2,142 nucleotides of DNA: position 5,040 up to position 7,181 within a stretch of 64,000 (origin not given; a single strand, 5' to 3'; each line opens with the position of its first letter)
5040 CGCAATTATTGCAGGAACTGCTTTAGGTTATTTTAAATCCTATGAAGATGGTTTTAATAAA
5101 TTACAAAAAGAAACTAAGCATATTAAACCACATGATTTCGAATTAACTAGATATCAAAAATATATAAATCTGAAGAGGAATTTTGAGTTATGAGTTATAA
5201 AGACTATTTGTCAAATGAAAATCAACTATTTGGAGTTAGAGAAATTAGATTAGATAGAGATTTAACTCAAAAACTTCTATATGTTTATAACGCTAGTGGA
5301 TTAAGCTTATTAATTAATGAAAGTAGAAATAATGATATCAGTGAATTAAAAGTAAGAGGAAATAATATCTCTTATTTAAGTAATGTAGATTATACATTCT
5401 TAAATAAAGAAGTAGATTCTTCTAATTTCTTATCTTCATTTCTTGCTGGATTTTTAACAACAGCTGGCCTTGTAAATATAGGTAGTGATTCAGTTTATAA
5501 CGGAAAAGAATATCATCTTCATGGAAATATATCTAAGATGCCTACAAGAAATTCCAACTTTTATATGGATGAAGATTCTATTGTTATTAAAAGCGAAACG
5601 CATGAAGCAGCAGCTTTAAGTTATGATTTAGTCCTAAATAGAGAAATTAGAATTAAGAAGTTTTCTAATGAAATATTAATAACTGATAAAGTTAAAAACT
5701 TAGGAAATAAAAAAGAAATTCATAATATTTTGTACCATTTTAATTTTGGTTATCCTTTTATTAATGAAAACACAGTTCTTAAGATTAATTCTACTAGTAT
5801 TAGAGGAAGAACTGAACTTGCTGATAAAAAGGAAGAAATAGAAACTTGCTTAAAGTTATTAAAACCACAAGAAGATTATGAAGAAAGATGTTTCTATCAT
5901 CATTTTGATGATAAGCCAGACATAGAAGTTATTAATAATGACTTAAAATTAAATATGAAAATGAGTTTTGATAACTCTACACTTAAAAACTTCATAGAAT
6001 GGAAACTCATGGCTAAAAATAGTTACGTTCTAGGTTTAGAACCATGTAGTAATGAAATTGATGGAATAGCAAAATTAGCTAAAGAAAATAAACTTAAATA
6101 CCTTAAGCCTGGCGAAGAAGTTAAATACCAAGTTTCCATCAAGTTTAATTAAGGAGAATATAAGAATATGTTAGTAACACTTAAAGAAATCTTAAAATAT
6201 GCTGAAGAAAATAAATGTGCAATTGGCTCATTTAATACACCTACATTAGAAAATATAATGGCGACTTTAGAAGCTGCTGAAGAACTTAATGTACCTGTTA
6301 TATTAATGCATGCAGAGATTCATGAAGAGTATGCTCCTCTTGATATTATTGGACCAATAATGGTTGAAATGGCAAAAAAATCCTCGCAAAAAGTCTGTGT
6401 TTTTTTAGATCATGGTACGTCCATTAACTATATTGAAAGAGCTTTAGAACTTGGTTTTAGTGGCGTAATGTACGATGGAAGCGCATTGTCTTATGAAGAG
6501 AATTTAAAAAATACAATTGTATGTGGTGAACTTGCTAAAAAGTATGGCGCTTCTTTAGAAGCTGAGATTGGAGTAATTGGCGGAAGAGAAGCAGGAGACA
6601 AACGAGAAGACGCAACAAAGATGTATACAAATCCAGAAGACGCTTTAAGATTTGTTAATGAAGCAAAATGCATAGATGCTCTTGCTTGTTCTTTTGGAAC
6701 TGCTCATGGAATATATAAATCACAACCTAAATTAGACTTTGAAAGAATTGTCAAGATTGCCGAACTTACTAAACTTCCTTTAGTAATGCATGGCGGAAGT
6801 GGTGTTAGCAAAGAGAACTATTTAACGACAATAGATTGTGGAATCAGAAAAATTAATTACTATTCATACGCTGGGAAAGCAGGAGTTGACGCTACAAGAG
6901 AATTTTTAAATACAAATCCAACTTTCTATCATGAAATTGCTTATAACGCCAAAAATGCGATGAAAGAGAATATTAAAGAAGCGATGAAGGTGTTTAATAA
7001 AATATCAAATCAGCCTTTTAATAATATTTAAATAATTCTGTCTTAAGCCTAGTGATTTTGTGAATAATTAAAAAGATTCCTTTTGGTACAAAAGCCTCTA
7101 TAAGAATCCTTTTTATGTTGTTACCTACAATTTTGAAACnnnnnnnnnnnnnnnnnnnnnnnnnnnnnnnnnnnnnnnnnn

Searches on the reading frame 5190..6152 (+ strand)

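Call 75: search_protein_families(library=pfam, proteins=[window:5190-6152:+], max_evalue=0.00001)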
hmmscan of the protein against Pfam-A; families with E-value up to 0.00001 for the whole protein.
window:5190-6152:+ (320 aa): 1 family
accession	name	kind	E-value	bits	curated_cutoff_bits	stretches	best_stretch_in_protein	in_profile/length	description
PF14486.12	DUF4432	-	7.6e-59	199.4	32.5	1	28-318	5-303/304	Domain of unknown function (DUF4432)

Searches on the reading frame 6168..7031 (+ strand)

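Call 75: search_protein_families(library=pfam, proteins=[window:6168-7031:+], max_evalue=0.00001)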
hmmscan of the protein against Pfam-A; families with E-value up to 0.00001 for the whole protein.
window:6168-7031:+ (287 aa): 1 family
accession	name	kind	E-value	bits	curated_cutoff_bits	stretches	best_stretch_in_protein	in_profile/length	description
PF01116.26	F_bP_aldolase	-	2.4e-81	273.7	25.5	1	3-278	1-274/277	Fructose-bisphosphate aldolase class-II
